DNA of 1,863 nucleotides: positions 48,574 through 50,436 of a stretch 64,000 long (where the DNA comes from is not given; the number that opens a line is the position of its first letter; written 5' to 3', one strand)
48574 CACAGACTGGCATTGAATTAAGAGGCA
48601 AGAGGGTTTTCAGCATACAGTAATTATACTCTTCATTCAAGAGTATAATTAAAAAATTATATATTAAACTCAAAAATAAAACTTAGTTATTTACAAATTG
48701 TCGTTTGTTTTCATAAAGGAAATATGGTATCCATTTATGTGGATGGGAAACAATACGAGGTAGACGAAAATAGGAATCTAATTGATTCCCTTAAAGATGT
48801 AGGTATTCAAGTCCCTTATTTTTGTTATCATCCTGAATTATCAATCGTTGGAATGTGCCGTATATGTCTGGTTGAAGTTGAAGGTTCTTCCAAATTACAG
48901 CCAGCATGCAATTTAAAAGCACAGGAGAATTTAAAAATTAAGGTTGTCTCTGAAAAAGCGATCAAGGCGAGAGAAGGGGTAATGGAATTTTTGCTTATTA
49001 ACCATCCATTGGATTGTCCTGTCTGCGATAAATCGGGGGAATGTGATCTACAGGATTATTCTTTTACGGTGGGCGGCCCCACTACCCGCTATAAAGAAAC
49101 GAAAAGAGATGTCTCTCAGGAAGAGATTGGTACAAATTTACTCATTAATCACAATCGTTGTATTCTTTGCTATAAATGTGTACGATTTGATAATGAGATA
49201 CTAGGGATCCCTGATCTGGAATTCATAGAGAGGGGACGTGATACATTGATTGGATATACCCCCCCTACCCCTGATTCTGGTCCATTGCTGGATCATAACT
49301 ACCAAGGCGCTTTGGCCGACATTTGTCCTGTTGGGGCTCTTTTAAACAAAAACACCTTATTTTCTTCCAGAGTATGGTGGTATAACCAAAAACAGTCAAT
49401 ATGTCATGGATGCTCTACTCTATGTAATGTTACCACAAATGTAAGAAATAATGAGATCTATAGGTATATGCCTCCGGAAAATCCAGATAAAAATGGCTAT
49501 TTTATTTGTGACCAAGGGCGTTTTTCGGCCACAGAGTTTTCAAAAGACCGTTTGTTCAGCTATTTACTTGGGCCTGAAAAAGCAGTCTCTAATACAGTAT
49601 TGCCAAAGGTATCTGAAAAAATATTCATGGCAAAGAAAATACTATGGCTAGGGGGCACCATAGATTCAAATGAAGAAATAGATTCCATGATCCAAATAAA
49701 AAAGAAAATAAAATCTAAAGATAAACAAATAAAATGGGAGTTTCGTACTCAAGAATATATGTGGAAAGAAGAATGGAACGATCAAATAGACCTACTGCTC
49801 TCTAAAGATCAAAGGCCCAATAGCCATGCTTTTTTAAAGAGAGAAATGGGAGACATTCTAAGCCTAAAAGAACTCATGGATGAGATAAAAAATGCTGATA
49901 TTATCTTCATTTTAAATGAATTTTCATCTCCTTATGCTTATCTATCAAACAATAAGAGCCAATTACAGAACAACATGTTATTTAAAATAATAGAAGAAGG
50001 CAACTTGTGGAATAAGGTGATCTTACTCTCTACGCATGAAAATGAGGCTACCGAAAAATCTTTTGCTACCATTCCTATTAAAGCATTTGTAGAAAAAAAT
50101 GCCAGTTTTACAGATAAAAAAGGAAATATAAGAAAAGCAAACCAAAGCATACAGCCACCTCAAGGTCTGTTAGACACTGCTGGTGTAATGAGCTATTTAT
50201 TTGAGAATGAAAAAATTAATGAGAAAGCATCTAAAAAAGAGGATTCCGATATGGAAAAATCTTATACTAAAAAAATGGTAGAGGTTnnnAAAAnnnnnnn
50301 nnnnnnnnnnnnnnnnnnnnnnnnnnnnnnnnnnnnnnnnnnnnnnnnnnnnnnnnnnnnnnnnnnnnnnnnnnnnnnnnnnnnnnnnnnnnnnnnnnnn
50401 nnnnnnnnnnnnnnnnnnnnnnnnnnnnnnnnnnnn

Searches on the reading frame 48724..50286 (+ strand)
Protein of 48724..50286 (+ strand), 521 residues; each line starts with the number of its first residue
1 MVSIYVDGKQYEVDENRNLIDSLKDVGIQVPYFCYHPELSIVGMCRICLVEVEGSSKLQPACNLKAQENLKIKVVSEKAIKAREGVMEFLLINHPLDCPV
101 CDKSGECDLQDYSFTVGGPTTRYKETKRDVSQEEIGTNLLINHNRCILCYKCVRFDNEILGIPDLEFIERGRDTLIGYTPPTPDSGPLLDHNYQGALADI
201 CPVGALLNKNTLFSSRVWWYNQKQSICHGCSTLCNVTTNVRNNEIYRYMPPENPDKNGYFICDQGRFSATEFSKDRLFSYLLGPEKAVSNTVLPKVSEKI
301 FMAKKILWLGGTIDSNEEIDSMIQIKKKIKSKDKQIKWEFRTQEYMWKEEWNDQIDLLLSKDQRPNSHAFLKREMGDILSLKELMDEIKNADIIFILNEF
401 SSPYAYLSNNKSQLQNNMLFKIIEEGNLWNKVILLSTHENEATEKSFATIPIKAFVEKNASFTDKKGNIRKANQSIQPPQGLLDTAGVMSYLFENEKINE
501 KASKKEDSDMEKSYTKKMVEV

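Call 7: search_protein_families(library=pfam, proteins=[window:48724-50286:+], max_evalue=0.01)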
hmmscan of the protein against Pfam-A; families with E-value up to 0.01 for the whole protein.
window:48724-50286:+ (521 aa): 5 families
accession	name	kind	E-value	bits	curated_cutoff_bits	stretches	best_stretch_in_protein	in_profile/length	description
PF10588.14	NADH-G_4Fe-4S_3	-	1.8e-17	63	27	1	83-117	1-35/40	NADH-ubiquinone oxidoreductase-G iron-sulfur binding region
PF22117.2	Fer4_Nqo3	-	1.1e-15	58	27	1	141-206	6-66/67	NADH-quinone oxidoreductase subunit 3, ferredoxin-like domain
PF13510.11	Fer2_4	-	1.2e-15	57.8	22.8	1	1-74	3-79/82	2Fe-2S iron-sulfur cluster binding domain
PF00111.32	Fer2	-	6e-07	29.7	21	1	5-54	2-49/77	2Fe-2S iron-sulfur cluster binding domain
PF04879.21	Molybdop_Fe4S4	-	2.1e-06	28.1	22.7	1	223-269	4-50/55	Molybdopterin oxidoreductase Fe4S4 domain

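Call 11: find_encoding_contigs(protein=window:48724-50286:+, flank=10000, max_places=10)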
Protein window:48724-50286:+ (521 aa): no gene with exactly this product is on record in the collection.

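Call 12: find_related_loci(query=window:48724-50286:+, collection=genome_contigs, flank=10000)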
Query window:48724-50286:+ (521 aa) in genome_contigs; peptide patterns used: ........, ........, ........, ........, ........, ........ (x = any residue, [..] = any of these).
551 stretches matched a pattern; 480 encode a relative of the query (tblastn E <= 1e-3); the best 80 are kept; 80 distinct loci.
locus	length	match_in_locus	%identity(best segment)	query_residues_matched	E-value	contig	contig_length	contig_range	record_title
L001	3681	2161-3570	34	1-501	4e-82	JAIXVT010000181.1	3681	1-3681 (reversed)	MAG: Proteobacteria bacterium isolate D1_MAG_00075 pond_D1_MAG_00075_000000000216, whole genome shotgun sequence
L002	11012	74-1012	44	1-319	5e-81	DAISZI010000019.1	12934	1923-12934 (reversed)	MAG TPA_asm: Oligoflexia bacterium isolate CTOTU22483 NODE_940_length_12934_cov_4.458887, whole genome shotgun sequence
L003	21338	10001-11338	33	1-479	2e-80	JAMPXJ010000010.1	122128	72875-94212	MAG: Oligoflexia bacterium isolate R2F_R2FSRR_metabat.28 R2F_C66, whole genome shotgun sequence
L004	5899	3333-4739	34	1-503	1e-78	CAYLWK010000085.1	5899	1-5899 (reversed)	MAG TPA_asm: uncultured Oligoflexia bacterium isolate binchicken_co307_119 genome assembly, contig: k119_765976, whole g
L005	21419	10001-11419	31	1-503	4e-78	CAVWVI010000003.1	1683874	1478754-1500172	MAG: Oligoflexia bacterium isolate MFD09671.bin.1.114 genome assembly, contig: contig_52851, whole genome shotgun sequen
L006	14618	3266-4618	33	1-479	5e-78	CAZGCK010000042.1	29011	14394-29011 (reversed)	MAG TPA_asm: uncultured Bacteriovoracaceae bacterium isolate SRP219642_co7_571 genome assembly, contig: NODE_2200_length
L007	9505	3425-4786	33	1-479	2e-77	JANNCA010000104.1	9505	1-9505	MAG: Oligoflexia bacterium isolate OTE_78_metabat_250 OTE_78_k141_2618422, whole genome shotgun sequence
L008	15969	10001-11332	32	1-479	6e-77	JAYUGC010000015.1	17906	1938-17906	MAG: Pseudomonadota bacterium isolate GFS_7976 GFS_7976_14, whole genome shotgun sequence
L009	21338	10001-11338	33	6-478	6e-77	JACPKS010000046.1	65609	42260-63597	MAG: Deltaproteobacteria bacterium isolate NC_groundwater_501_Ag_S-0.1um_58_17 S35_SO-1_scaffold_204971, whole genome sh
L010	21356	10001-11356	33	1-480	8e-77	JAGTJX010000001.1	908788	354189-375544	MAG: Lysobacteraceae bacterium isolate WA131c WA131_m65, whole genome shotgun sequence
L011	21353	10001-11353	33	1-480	1e-76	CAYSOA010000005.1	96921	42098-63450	MAG TPA_asm: uncultured Bacteriovorax sp. isolate SRP319275_co3_145 genome assembly, contig: NODE_350_length_96921_cov_7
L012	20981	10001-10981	39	1-328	1e-76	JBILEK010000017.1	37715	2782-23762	MAG: Bdellovibrionia bacterium isolate ME2016-07-27_3300042906_group7_bin26 Rohwer_bin1133_scaffold_365_c1, whole genome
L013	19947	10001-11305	31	1-479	1e-76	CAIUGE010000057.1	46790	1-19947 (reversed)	MAG: Oligoflexia bacterium isolate MJ-time_bin-1391 genome assembly, contig: bin-1391:057/118, whole genome shotgun sequ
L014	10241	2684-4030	33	1-479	7e-77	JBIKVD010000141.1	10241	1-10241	MAG: Oligoflexales bacterium isolate ME2015-08-19_3300042395_group6_bin52 Rohwer_bin1138_scaffold_2758_c1, whole genome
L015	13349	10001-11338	33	1-479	1e-76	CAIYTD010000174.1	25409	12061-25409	MAG: Oligoflexia bacterium isolate Umea1_bin-2153 genome assembly, contig: bin-2153:174/400, whole genome shotgun sequen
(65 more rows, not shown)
